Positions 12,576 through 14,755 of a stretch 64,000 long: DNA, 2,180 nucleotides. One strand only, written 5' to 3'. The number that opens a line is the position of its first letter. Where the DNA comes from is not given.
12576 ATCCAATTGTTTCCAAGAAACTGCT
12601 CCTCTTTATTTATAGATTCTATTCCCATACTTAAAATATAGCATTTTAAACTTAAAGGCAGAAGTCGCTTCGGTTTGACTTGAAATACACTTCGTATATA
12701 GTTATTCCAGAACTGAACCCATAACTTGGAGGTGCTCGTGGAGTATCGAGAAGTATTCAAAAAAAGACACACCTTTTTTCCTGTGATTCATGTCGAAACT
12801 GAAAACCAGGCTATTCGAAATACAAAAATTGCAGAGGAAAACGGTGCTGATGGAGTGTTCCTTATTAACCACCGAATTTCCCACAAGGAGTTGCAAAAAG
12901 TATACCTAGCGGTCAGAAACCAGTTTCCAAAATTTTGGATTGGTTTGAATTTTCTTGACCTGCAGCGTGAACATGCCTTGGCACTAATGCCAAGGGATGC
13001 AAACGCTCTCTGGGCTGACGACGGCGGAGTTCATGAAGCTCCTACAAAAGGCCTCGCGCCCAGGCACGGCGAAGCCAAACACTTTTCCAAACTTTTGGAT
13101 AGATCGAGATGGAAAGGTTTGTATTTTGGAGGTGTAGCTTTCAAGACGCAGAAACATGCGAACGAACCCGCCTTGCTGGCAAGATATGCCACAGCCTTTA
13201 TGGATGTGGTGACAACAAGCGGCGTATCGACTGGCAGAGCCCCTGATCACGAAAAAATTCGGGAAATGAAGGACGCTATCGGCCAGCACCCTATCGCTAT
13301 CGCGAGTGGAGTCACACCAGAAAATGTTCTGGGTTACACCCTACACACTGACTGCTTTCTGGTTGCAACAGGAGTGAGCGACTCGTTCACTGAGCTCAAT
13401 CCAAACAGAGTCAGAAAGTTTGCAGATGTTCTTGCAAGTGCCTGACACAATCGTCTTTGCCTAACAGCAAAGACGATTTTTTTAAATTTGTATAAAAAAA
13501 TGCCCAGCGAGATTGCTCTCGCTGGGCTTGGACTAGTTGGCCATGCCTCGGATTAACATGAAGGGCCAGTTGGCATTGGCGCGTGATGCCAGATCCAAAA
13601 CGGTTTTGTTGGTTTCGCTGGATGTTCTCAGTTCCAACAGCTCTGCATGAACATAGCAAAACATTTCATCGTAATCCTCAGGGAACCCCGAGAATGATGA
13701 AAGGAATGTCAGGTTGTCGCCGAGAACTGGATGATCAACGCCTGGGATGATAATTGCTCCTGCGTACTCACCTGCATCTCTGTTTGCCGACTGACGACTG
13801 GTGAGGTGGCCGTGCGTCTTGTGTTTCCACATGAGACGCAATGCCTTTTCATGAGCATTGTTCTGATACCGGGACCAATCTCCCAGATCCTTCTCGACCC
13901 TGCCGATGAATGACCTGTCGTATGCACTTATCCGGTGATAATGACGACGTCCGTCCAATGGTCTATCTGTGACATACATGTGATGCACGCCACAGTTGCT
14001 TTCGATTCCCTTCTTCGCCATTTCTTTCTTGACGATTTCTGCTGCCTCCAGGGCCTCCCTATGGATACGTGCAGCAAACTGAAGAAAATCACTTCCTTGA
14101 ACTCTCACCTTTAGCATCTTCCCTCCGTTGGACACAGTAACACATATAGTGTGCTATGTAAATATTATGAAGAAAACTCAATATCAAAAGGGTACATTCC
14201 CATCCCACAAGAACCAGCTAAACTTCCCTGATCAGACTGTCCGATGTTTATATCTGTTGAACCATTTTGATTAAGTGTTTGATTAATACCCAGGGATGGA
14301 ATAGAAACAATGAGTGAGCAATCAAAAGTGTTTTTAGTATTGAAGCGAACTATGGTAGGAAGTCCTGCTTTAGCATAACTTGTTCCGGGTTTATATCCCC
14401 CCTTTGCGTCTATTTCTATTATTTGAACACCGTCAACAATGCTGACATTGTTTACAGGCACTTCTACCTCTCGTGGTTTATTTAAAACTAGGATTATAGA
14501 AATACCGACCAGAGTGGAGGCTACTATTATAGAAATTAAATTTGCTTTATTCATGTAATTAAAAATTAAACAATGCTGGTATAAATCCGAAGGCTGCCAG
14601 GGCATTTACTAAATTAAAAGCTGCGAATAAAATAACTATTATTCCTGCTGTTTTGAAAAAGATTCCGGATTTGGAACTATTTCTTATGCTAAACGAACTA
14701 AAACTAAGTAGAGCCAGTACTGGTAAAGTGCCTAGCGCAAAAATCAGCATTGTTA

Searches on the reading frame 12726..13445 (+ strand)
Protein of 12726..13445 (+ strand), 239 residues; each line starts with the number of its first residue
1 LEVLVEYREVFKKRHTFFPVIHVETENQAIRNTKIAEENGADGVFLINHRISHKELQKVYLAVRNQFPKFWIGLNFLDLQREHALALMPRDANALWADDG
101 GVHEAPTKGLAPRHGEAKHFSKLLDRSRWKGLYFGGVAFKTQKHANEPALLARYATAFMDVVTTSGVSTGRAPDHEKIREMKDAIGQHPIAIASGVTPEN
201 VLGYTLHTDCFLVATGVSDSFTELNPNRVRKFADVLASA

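Call 10: search_protein_families(library=pfam, proteins=[window:12726-13445:+], max_evalue=0.01)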
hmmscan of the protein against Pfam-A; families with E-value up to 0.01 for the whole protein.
window:12726-13445:+ (239 aa): 1 family
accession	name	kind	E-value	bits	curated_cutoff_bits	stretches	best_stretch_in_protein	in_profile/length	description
PF03437.21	BtpA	-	5.4e-07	29.8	30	1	157-234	171-250/254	BtpA family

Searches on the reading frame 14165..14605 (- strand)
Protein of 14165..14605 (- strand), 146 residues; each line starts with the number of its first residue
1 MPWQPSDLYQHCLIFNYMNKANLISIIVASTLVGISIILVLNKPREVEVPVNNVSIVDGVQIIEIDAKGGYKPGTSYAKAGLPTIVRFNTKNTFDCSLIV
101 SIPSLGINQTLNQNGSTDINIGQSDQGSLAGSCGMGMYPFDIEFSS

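Call 10: search_protein_families(library=pfam, proteins=[window:14165-14605:-], max_evalue=0.01)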
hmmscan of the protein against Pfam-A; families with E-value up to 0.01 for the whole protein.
window:14165-14605:- (146 aa): 1 family
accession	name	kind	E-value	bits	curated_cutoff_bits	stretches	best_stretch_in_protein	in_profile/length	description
PF13473.12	Cupredoxin_1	-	1.5e-05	25.4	27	1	58-138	18-97/104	Cupredoxin-like domain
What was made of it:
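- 14165..14554 (-): Cupredoxin-like protein, the last conserved gene of the module. PF13473, E 1.5e-5 (call 10).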
